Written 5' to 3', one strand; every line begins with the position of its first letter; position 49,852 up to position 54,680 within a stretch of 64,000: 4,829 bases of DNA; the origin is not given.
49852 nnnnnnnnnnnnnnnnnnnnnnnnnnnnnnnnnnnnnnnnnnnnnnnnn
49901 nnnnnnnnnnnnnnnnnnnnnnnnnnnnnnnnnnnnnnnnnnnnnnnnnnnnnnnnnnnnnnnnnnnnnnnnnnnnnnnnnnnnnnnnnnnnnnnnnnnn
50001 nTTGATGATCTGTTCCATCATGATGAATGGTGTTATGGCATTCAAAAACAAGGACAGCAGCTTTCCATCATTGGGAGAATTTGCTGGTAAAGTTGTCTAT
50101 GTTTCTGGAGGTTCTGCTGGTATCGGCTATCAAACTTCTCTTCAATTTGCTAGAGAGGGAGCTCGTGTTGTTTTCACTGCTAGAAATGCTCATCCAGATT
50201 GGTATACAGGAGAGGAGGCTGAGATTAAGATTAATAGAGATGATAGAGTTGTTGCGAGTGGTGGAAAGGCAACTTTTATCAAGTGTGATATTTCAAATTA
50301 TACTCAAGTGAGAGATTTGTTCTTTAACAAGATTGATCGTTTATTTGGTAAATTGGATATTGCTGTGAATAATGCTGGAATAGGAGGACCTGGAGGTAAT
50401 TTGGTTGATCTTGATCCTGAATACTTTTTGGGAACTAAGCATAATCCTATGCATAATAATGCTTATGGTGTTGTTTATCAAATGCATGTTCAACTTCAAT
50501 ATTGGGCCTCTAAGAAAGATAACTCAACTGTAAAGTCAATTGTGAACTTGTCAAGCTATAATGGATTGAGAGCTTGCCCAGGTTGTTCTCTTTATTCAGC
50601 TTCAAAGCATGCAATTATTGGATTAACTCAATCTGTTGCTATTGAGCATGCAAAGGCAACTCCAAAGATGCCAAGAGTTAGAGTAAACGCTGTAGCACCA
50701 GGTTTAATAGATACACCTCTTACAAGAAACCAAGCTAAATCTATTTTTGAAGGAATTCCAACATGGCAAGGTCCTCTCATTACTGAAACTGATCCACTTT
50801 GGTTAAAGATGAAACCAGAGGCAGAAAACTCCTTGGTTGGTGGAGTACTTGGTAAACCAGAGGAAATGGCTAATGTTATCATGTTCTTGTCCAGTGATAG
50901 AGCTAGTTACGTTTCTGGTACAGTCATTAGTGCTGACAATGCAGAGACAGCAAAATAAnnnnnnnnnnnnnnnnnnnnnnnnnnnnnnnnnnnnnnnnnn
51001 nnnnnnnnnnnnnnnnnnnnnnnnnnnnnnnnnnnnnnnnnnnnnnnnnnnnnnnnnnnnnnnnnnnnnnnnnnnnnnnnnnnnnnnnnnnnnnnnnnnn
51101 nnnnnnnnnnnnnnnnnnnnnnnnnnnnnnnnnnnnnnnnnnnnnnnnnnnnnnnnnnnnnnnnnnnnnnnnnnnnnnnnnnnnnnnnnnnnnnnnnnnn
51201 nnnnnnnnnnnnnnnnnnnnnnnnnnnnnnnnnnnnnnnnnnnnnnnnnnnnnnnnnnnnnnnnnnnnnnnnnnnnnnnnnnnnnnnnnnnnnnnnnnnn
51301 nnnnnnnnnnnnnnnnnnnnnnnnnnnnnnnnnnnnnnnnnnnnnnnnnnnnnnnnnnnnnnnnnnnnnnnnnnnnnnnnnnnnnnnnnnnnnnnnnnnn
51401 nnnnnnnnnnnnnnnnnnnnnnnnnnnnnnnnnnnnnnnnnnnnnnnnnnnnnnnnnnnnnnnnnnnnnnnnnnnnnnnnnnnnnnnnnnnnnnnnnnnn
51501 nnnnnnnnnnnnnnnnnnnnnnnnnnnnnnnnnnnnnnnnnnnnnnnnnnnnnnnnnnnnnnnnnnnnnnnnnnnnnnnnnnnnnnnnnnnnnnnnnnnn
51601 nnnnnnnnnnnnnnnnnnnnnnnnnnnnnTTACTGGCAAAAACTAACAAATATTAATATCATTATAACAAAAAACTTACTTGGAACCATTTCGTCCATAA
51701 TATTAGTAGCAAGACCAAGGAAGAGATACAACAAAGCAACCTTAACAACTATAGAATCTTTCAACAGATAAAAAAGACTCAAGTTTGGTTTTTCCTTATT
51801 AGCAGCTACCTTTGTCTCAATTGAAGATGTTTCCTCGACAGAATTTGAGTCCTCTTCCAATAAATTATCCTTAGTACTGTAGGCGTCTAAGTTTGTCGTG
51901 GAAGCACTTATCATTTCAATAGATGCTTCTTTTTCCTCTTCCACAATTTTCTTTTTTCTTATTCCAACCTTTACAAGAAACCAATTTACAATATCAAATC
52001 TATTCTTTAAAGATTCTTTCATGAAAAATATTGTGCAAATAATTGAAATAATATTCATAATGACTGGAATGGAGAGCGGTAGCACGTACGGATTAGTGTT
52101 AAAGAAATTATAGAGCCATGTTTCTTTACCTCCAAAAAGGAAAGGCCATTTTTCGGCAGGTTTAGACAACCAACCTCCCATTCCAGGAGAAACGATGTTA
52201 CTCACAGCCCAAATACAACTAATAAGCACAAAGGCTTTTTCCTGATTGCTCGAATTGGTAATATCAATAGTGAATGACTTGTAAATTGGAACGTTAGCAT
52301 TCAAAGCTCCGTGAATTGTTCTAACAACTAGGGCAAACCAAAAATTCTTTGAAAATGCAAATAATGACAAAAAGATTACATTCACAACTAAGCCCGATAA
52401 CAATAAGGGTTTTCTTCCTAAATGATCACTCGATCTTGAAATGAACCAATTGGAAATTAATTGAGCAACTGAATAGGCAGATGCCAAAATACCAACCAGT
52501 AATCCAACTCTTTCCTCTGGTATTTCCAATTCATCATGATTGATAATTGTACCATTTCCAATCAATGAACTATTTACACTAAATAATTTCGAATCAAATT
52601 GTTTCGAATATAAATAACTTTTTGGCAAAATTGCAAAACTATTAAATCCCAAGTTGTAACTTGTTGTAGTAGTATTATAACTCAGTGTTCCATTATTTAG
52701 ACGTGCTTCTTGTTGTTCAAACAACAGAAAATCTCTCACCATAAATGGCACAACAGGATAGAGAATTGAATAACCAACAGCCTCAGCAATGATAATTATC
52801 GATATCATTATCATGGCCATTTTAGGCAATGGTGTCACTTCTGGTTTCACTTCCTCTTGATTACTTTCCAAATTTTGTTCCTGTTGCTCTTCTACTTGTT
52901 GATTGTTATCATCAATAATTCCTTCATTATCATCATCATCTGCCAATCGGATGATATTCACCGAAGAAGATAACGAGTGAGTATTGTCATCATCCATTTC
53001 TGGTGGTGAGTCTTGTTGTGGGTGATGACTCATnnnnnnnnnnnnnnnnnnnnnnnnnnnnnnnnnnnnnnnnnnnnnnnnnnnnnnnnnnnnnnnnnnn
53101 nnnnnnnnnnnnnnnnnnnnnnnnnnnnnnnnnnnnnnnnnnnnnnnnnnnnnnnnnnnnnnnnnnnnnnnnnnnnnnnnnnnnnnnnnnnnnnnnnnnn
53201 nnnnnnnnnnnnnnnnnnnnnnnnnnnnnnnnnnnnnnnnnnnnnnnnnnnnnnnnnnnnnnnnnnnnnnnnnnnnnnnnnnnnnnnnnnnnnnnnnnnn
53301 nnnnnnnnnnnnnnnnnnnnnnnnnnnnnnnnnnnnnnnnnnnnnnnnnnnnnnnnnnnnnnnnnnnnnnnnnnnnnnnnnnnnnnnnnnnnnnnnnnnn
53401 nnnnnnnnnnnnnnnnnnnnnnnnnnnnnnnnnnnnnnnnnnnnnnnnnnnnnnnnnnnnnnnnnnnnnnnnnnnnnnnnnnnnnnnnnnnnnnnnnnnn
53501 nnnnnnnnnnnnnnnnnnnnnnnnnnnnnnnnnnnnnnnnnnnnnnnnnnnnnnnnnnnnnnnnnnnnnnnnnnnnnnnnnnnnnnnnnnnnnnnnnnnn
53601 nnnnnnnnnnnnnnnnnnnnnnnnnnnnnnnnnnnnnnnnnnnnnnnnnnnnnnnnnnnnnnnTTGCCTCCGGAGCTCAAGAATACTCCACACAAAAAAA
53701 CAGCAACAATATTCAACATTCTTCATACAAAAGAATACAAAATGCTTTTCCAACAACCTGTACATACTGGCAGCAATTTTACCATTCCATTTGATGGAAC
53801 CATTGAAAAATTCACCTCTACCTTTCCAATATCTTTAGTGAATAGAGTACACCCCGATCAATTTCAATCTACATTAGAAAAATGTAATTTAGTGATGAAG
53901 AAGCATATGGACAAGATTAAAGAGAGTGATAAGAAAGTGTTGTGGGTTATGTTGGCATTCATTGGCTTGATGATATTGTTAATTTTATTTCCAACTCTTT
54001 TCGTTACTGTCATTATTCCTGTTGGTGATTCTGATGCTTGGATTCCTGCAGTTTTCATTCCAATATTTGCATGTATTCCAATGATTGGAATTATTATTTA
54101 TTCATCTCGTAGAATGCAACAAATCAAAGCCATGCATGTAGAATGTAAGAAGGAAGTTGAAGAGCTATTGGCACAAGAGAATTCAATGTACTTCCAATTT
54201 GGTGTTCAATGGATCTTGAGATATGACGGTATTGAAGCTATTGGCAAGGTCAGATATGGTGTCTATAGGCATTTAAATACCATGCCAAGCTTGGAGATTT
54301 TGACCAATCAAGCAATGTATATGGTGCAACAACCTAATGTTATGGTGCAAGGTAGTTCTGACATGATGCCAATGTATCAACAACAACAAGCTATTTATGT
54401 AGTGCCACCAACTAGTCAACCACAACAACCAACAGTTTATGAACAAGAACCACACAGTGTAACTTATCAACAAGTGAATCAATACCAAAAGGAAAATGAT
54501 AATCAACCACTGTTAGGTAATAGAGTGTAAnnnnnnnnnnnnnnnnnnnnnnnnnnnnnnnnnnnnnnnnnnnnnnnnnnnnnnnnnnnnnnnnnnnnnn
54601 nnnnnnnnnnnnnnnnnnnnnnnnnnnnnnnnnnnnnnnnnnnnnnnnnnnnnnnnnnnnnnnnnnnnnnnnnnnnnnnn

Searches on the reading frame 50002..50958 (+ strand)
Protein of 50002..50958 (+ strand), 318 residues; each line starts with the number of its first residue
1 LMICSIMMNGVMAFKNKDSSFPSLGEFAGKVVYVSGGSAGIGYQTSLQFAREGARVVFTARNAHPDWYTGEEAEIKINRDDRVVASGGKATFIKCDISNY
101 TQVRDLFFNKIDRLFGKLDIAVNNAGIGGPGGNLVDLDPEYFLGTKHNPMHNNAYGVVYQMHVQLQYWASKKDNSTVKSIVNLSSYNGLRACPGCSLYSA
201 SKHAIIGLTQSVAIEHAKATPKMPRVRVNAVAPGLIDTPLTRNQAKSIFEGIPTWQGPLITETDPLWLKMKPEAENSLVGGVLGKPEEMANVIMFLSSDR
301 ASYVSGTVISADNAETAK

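Call 65: search_protein_families(library=pfam, proteins=[window:50002-50958:+], max_evalue=0.001)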
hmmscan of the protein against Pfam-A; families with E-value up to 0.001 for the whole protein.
window:50002-50958:+ (318 aa): 3 families
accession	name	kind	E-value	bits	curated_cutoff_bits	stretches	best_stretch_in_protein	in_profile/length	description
PF13561.12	adh_short_C2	-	4.4e-41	141.5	27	1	39-312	6-232/236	Enoyl-(Acyl carrier protein) reductase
PF00106.31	adh_short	-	9.4e-36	123.6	26.6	1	30-245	1-191/195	short chain dehydrogenase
PF08659.16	KR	-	4.4e-05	23.9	22.6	1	33-127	4-91/180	KR domain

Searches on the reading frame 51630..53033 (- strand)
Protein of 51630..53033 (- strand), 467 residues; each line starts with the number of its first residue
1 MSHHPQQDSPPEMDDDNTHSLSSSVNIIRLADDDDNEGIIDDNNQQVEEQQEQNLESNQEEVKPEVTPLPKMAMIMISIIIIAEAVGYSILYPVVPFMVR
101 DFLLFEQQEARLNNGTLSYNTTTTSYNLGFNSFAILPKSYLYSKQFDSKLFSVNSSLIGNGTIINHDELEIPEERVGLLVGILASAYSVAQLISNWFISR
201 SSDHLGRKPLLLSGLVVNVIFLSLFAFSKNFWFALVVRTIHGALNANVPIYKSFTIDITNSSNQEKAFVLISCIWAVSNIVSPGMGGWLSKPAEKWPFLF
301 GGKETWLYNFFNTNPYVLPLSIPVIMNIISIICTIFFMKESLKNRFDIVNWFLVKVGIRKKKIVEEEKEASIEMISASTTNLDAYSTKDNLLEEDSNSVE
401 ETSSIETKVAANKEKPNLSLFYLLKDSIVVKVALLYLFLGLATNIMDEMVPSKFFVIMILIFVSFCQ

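Call 65: search_protein_families(library=pfam, proteins=[window:51630-53033:-], max_evalue=0.001)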
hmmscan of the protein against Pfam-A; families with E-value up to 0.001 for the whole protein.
window:51630-53033:- (467 aa): 2 families
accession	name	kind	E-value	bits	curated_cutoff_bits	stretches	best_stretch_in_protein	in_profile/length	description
PF07690.21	MFS_1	-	2.7e-16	59.9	33.4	1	81-300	5-156/347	Major Facilitator Superfamily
PF00083.30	Sugar_tr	-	4.3e-08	32.9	22.3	1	124-242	12-113/452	Sugar (and other) transporter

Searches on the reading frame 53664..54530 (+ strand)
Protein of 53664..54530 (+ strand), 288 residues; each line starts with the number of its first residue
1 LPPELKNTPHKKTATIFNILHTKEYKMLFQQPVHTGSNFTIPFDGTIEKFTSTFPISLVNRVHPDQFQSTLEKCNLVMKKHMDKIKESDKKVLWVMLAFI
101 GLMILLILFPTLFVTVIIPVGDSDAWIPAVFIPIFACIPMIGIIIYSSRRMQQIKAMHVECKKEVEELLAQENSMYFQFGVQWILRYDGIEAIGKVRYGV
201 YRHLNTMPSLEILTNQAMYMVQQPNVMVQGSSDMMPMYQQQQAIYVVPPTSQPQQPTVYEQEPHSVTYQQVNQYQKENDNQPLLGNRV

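Call 65: search_protein_families(library=pfam, proteins=[window:53664-54530:+], max_evalue=0.001)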
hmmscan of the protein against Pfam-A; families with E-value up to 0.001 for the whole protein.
window:53664-54530:+ (288 aa): 1 family
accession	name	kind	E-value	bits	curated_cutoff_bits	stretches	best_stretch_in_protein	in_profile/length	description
PF20990.2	DUF2207_C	-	0.00051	20.3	33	1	58-154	102-192/247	Predicted membrane protein (DUF2207) C-terminal domain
